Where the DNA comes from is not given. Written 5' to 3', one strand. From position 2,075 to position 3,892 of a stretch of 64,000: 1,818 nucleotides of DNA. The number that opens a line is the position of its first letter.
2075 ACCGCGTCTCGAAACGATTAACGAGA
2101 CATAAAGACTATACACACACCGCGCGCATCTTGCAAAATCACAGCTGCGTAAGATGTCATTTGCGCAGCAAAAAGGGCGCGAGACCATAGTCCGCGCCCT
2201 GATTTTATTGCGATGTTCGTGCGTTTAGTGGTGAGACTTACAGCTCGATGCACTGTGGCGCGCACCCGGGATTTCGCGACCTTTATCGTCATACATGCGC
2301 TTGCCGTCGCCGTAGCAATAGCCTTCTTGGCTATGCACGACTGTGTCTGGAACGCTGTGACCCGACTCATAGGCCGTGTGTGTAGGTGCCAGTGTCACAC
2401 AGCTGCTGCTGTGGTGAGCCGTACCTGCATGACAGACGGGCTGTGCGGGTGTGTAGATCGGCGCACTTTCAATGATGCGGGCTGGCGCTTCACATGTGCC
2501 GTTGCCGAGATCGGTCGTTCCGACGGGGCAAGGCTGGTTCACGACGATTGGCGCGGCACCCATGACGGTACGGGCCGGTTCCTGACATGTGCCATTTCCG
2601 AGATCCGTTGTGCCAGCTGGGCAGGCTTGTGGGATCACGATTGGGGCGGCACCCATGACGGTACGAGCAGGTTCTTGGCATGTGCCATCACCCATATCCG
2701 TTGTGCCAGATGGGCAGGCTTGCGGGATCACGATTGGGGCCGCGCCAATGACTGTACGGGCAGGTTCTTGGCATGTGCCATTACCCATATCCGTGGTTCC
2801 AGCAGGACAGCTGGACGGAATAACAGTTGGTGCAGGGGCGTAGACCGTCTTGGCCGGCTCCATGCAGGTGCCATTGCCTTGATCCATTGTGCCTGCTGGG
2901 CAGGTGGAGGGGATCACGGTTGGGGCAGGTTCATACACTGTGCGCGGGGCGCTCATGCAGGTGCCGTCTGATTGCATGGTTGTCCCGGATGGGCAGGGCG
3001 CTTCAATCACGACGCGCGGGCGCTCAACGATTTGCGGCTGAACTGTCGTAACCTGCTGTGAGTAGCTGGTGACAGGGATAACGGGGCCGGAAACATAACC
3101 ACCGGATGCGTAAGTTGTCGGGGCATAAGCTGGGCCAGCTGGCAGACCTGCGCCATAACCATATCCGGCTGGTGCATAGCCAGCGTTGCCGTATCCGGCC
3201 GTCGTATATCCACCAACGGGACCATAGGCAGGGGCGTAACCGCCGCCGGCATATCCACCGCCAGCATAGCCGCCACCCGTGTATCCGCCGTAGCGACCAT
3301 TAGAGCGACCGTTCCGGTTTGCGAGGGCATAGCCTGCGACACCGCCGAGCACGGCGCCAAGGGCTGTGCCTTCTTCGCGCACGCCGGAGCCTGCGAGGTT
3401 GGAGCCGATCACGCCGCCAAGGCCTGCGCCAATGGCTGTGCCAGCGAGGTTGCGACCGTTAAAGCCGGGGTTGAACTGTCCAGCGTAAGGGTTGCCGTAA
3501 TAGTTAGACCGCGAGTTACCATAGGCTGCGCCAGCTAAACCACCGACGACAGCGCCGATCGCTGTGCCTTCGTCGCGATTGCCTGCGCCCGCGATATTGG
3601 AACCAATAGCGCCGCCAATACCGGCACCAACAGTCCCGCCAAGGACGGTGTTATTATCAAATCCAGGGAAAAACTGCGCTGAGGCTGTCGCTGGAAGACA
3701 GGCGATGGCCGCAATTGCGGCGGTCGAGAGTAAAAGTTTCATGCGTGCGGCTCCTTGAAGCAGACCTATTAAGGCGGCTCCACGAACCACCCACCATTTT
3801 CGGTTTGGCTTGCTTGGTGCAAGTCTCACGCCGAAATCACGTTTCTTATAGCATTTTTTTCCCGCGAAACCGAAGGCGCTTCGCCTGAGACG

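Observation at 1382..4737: Triad of secreted glycine-zipper paralogues with three different cargo domains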

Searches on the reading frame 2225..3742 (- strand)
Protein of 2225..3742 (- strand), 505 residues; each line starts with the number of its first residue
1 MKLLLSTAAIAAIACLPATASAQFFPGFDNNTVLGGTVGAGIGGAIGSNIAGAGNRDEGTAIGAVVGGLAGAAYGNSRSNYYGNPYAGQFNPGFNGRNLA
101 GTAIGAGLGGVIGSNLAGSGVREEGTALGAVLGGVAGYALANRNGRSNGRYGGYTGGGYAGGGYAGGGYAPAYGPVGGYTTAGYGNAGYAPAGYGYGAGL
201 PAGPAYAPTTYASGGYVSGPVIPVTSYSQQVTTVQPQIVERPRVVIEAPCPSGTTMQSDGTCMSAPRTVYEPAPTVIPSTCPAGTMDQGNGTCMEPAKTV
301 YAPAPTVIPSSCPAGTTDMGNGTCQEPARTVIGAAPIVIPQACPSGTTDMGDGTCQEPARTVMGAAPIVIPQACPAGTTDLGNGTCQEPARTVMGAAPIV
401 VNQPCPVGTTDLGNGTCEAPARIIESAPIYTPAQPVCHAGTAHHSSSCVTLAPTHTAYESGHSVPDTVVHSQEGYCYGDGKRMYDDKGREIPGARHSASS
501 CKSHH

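Call 3: search_protein_families(library=pfam, proteins=[window:2225-3742:-], max_evalue=1)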
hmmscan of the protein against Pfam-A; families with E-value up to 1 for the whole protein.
window:2225-3742:- (505 aa): 5 families
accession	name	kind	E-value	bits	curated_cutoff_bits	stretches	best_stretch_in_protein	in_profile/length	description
PF05433.20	Rick_17kDa_Anti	-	1.8e-07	31.4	24.2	2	101-139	2-41/43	Glycine zipper 2TM domain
PF13441.11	Gly-zipper_YMGG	-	5.3e-07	29.7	28.9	2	30-76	1-44/45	YMGG-like Gly-zipper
PF13488.11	Gly-zipper_Omp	-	0.00011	22.5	25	2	35-76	2-40/46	Glycine zipper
PF13436.11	Gly-zipper_OmpA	-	0.0075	16.5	27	1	58-78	2-22/44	Glycine-zipper domain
PF09717.15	CPW_WPC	-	0.31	12.4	23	0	402-422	6-26/59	Plasmodium falciparum domain of unknown function (CPW_WPC)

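Call 4: search_protein_families(library=ncbifam, proteins=[window:2225-3742:-], max_evalue=1)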
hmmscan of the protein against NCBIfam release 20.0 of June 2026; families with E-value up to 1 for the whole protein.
window:2225-3742:- (505 aa): 2 families
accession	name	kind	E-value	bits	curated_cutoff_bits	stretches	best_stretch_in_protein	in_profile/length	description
NF053611.1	YiaD_Gzip_OmpA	equivalog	2.9e-07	30.4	175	2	7-77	5-70/206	YiaD family glycine zipper/OmpA-like lipoprotein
NF008437.0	PRK11280.1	equivalog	0.0016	18.3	99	1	28-72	66-110/179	hypothetical protein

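Call 6: find_homologous_proteins(query=window:2225-3742:-, max_evalue=0.001)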
Query window:2225-3742:- (505 aa): 96 proteins with E <= 0.001 among 8000 candidates.
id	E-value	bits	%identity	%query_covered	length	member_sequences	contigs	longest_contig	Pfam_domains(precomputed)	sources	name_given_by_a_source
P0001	8.0e-171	587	54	100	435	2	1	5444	PF13441.13,PF05433.21,PF13488.12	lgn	-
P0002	9.3e-168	577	61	100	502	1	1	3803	PF13441.13,PF05433.21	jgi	-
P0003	3.9e-166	572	51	100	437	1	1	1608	PF13441.13,PF05433.21,PF13488.12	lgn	-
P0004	2.5e-158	546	60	100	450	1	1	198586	PF13441.13,PF05433.21,PF13488.12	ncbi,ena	-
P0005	3.2e-130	453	46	96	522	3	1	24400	PF13441.13,PF05433.21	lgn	-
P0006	2.9e-129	450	53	80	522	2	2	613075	PF13441.13,PF05433.21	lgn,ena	-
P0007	9.2e-129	449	48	98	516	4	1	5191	PF13441.13,PF05433.21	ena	-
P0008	2.3e-127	444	56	18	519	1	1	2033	PF13441.13,PF05433.21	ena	-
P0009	9.4e-123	429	54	77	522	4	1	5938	PF13441.13,PF05433.21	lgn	-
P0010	9.1e-111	389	54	73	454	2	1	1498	PF13441.13,PF05433.21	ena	-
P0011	1.7e-99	352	37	87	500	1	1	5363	-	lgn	-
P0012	8.3e-87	310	29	60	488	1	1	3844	PF13441.13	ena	-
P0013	2.3e-85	305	43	98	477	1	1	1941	PF13441.13,PF05433.21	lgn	-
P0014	3.0e-85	305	48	70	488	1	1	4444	PF13441.13,PF05433.21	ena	-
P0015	3.2e-84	302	42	100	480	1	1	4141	PF13441.13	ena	-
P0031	6.6e-76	274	43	100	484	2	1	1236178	PF13441.13,PF05433.21,PF13488.12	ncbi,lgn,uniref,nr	ncbi:hypothetical protein [Hellea balneolensis]|uniref:hypothetical protein n=1 Tax=Hellea balneolen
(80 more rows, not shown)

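Call 9: find_encoding_contigs(protein=P0004, flank=6000, max_places=2)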
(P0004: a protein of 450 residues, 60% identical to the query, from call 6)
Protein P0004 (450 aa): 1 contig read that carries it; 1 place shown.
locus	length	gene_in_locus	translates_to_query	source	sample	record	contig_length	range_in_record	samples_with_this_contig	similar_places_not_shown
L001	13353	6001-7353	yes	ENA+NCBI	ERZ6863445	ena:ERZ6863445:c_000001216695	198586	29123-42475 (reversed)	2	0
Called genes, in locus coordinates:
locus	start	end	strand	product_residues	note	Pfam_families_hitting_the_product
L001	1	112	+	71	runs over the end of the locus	PF00226:DnaJ (weak)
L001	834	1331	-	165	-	-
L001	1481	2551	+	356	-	PF01264:Chorismate_synt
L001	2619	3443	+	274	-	-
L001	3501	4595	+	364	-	PF07859:Abhydrolase_3, PF20434:BD-FAE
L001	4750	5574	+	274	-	-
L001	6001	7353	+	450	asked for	PF13441:Gly-zipper_YMGG (weak), PF05433:Rick_17kDa_Anti (weak), PF13488:Gly-zipper_Omp (faint), PF05433:Rick_17kDa_Anti (weak)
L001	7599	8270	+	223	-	-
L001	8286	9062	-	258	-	PF01479:S4, PF01728:FtsJ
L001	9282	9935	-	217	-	-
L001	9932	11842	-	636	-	PF13292:DXP_synthase_N, PF00456:Transketolase_N (faint), PF02779:Transket_pyr, PF02780:Transketolase_C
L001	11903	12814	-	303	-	PF00348:polyprenyl_synt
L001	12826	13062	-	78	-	PF02609:Exonuc_VII_S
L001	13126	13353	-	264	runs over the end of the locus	PF10502:Peptidase_S26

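Call 10: find_encoding_contigs(protein=P0031, flank=6000, max_places=2)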
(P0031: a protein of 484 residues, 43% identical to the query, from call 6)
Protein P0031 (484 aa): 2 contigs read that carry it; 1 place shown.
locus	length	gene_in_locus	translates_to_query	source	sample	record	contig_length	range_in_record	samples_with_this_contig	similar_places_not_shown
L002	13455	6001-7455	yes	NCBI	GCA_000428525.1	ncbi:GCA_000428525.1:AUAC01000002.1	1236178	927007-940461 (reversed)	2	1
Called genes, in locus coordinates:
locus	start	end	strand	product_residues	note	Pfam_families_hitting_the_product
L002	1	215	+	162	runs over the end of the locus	PF04542:Sigma70_r2, PF08281:Sigma70_r4_2, PF04545:Sigma70_r4 (weak)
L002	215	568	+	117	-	-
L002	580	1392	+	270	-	PF03976:PPK2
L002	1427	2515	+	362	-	PF00912:Transgly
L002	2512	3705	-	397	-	PF00155:Aminotran_1_2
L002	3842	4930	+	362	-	PF20434:BD-FAE, PF07859:Abhydrolase_3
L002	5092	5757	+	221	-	PF05433:Rick_17kDa_Anti (weak)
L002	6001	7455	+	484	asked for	PF13441:Gly-zipper_YMGG (faint), PF05433:Rick_17kDa_Anti (faint), PF13488:Gly-zipper_Omp (faint)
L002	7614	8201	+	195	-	-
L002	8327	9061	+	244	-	-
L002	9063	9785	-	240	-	PF01479:S4, PF01728:FtsJ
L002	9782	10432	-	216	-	PF22187:DUF6946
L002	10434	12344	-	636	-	PF13292:DXP_synthase_N, PF00456:Transketolase_N (faint), PF02779:Transket_pyr, PF02780:Transketolase_C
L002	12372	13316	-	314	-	PF00348:polyprenyl_synt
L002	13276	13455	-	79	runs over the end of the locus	PF02609:Exonuc_VII_S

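Call 11: find_encoding_contigs(protein=P0006, flank=6000, max_places=2)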
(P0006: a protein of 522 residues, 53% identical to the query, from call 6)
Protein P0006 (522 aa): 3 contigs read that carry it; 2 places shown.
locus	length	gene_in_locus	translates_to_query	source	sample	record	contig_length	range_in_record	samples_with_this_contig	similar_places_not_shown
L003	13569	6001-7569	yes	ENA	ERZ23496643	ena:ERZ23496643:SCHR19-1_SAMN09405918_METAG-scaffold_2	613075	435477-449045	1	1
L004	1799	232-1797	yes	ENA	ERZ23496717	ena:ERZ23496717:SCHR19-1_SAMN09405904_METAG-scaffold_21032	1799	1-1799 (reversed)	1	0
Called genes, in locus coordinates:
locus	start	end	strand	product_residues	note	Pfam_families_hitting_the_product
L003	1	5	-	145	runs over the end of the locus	PF00691:OmpA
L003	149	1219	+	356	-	PF01264:Chorismate_synt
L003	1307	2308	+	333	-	-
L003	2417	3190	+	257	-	-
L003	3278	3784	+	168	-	PF13577:SnoaL_4, PF14534:DUF4440, PF12680:SnoaL_2 (weak)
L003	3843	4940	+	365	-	PF07859:Abhydrolase_3, PF20434:BD-FAE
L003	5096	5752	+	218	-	-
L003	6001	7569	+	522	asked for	PF13441:Gly-zipper_YMGG (weak), PF05433:Rick_17kDa_Anti (weak)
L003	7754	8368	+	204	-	-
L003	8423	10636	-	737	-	PF04389:Peptidase_M28, PF01546:Peptidase_M20 (faint)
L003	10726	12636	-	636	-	PF13292:DXP_synthase_N, PF00456:Transketolase_N (faint), PF02779:Transket_pyr, PF02780:Transketolase_C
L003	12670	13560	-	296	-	PF00348:polyprenyl_synt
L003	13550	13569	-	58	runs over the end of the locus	-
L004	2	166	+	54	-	?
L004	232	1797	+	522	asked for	PF13441:Gly-zipper_YMGG (weak), PF05433:Rick_17kDa_Anti (weak)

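Call 20: find_related_loci(query=A1, collection=genome_contigs, flank=5000)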
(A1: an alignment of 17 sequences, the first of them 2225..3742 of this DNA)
Query A1 (505 aa) in genome_contigs; peptide patterns used: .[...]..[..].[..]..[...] (x = any residue, [..] = any of these).
143 stretches matched a pattern; 74 encode a relative of the query (tblastn E <= 1e-3); 73 distinct loci.
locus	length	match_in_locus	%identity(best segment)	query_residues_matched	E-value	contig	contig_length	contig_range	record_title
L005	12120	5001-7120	62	1-505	0e+0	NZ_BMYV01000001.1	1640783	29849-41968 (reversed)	Litorimonas cladophorae strain KCTC 23968 sequence1, whole genome shotgun sequence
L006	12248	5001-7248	65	1-505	4e-180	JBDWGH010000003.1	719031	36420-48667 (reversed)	MAG: Litorimonas sp. isolate CI.02.F.B4_417_81 CI_02_F_B4_417_81_000000000003, whole genome shotgun sequence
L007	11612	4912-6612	54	1-505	4e-165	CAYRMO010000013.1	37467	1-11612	MAG TPA_asm: uncultured Algimonas sp. isolate binchicken_co385_103 genome assembly, contig: NODE_600_length_37467_cov_8.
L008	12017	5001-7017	64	1-505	1e-164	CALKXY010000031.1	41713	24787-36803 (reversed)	MAG: uncultured Caulobacterales bacterium isolate H3_Bin_METABAT__72_1 genome assembly, contig: c_000000233573, whole ge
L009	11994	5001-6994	60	1-505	5e-162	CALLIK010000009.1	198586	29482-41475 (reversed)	MAG: uncultured Caulobacterales bacterium isolate B3_Bin_METABAT__75_1 genome assembly, contig: c_000001216695, whole ge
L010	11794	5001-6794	64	1-505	2e-161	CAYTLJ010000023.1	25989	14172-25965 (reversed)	MAG TPA_asm: uncultured Algimonas sp. isolate SRP114822_co2_7 genome assembly, contig: NODE_1582_length_25989_cov_147.47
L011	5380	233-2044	65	1-505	8e-159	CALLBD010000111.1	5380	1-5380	MAG: uncultured Caulobacterales bacterium isolate L4_Bin_Bin_68_2 genome assembly, contig: c_000001945816, whole genome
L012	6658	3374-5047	57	1-505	3e-152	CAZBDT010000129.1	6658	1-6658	MAG TPA_asm: uncultured Algimonas sp. isolate SRP268394_co2_202 genome assembly, contig: NODE_16174_length_6658_cov_4.85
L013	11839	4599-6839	53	2-505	9e-143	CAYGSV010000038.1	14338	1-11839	MAG TPA_asm: uncultured Algimonas sp. isolate ERP117304_co3_183 genome assembly, contig: NODE_5926_length_14338_cov_5.58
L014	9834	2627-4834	52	2-505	3e-141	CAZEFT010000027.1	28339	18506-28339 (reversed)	MAG TPA_asm: uncultured Algimonas sp. isolate SRP268394_co1_185 genome assembly, contig: NODE_2797_length_28339_cov_26.8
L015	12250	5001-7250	57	2-505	8e-139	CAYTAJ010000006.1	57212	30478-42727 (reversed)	MAG TPA_asm: uncultured Algimonas sp. isolate SRP268394_co1_168 genome assembly, contig: NODE_812_length_57212_cov_17.83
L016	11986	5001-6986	51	2-505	5e-113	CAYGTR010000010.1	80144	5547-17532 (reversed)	MAG TPA_asm: uncultured Algimonas sp. isolate ERP117304_co3_163 genome assembly, contig: NODE_438_length_80144_cov_14.99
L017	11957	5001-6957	57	17-505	2e-108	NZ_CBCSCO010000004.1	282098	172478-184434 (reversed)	Litorimonas haliclonae strain CIP111178T isolate CIP111178T NODE_0004, whole genome shotgun sequence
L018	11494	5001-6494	47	16-505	5e-99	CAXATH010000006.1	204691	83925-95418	MAG TPA_asm: uncultured Hyphomonadaceae bacterium isolate ERR2752158_binner123_Refined_51 genome assembly, contig: ERZ27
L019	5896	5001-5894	57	1-432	5e-97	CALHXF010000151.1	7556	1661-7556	MAG: uncultured Caulobacterales bacterium isolate R3_Bin_METABAT__33_1 genome assembly, contig: c_000003584684, whole ge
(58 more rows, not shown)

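Call 46: predict_structure(alignment_id=A3)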
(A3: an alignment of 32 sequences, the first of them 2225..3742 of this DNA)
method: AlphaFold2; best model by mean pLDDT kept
length: 505 residues; sequences in the alignment: 32
mean_pLDDT: 58.6   pTM: 0.32
mean pLDDT of the five models: 58.6, 57.5, 55.8, 51.4, 46.6
residues with pLDDT >= 90: 0; 70-90: 200; 50-70: 87; < 50: 218
segments of 3 or more residues with pLDDT < 50: 1-9, 11-26, 82-92, 147-190, 192-244, 273-278, 298-309, 329-337, 360-366, 368-372, 390-401, 422-433, 454-471
pLDDT, mean of each block of 10 residues (from residue 1): 42 39 49 77 82 80 79 68 44 61 77 78 77 78 57 38 33 36 36 39 40 38 37 40 59 82 69 48 76 65 42 71 65 46 80 73 38 63 65 40 73 78 39 62 77 49 44 61 79 67 54
secondary structure, 60 per line:
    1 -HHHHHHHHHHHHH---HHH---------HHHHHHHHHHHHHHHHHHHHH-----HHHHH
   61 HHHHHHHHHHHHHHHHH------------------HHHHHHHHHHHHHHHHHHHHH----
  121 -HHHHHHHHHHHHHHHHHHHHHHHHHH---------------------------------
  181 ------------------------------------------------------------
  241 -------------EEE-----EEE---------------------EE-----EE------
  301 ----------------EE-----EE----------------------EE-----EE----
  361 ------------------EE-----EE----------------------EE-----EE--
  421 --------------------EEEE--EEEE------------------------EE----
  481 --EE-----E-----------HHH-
elements in order: H2-14 H30-50 H56-77 H96-116 H122-147 E254-256 E262-264 E441-444 E447-450

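Call 48: search_solved_structures(query=A3, max_evalue=1, show_alignments=2)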
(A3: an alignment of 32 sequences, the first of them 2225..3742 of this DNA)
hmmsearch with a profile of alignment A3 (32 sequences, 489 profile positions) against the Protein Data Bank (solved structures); distinct sequences matched with E-value up to 1: 1.
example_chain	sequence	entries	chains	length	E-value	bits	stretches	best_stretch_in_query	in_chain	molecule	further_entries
7ojf_A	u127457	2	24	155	0.02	17.2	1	96-143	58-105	Outer membrane lipoprotein slyB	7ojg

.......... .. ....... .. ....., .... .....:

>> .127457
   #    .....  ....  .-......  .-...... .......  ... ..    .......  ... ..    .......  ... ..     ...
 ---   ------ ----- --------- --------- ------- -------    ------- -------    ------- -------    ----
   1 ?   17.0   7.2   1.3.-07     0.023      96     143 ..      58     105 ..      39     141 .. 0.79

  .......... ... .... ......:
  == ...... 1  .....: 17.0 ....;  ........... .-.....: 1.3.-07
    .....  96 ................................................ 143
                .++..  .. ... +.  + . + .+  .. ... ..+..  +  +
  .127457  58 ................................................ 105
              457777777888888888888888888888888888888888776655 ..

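Call 52: fold_search(model_id=the predicted structure, library=pdb)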
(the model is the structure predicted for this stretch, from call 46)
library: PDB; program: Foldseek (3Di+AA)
matches with E <= 10: 141; with E <= 0.001: 0
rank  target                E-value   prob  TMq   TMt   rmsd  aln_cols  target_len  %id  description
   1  8iuf_E9               3.2e-02  0.66  0.12  0.28  12.0       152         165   14  Cryo-EM structure of Euglena gracilis super-complex I+III2+IV, composite (released 2024-02-28)
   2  8jxc_A                7.6e-02  0.10  0.05  0.03  37.1       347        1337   13  rat megalin wingB (released 2024-06-19)
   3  7tgh_AN               4.9e-01  0.21  0.10  0.20  10.9       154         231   20  Cryo-EM structure of respiratory super-complex CI+III2 from Tetrahymena thermophila (released 2022-04-06)
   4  1c17_M                5.9e-01  0.33  0.14  0.39   6.5       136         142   10  A1C12 SUBCOMPLEX OF F1FO ATP SYNTHASE (released 1999-11-24)
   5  4k0d_A                9.9e-01  0.10  0.11  0.24   9.9       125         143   14  Periplasmic sensor domain of sensor histidine kinase, Adeh_2942 (released 2013-06-12)
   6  6nc8                  1.1e+00  0.15  0.12  0.13   8.6       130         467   15  Lipid II flippase MurJ, inward occluded conformation (released 2019-04-17)
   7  6nc9                  1.1e+00  0.15  0.12  0.12   8.6       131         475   15  Lipid II flippase MurJ, outward-facing conformation (released 2019-04-17)
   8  6ijj_L                1.1e+00  0.09  0.09  0.29  15.1       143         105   15  Photosystem I of Chlamydomonas reinhardtii (released 2019-03-20)
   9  9mh1_L                1.3e+00  0.11  0.10  0.30  16.6       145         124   13  Dunaliella tertiolecta PSI-LHCI supercomplex (released 2025-06-25)
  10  4r42_B                1.4e+00  0.07  0.10  0.16  17.1       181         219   12  Crystal structure of KatB, a manganese catalase from Anabaena PCC7120 (released 2015-08-19)
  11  8e1m_A                1.5e+00  0.12  0.10  0.32  13.3       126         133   21  Cryo-EM structure of the endogenous core TIM23 complex from S. cerevisiae (released 2023-06-21)
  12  5h35_C                1.6e+00  0.38  0.16  0.35   4.6       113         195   14  Crystal structures of the TRIC trimeric intracellular cation channel orthologue from Sulfolobus solfataricus (released 2017-01-11)
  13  9f5x_2D               1.6e+00  0.14  0.13  0.21  12.9       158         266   16  Structure of the Chlamydomonas reinhardtii respiratory supercomplex I1 III2 IV2 (released 2025-03-12)
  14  8e73_AK               1.8e+00  0.07  0.11  0.23  10.6       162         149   13  Vigna radiata supercomplex I+III2 (full bridge) (released 2023-01-11)
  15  1ktm_MODEL_1_A        2.2e+00  0.11  0.13  0.30   8.7       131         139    8  SOLUTION STRUCTURE OF FAT DOMAIN OF FOCAL ADHESION KINASE (released 2003-01-16)
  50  7ojf_A                5.1e+00  0.35  0.10  0.33   2.6        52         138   40  CRYO-EM STRUCTURE OF SLYB13-BAMA FROM ESCHERICHIA COLI. (released 2022-07-27)
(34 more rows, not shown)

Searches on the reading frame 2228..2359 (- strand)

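Call 42: search_protein_families(library=pfam, proteins=[window:2228-2359:-], max_evalue=10)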
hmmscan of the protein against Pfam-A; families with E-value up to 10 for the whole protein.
seq(44 aa): 1 family
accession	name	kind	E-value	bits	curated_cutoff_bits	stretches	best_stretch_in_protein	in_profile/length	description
PF11439.13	T3SchapCesA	-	0.22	12.1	29.1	1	9-26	57-74/95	Type III secretion system filament chaperone CesA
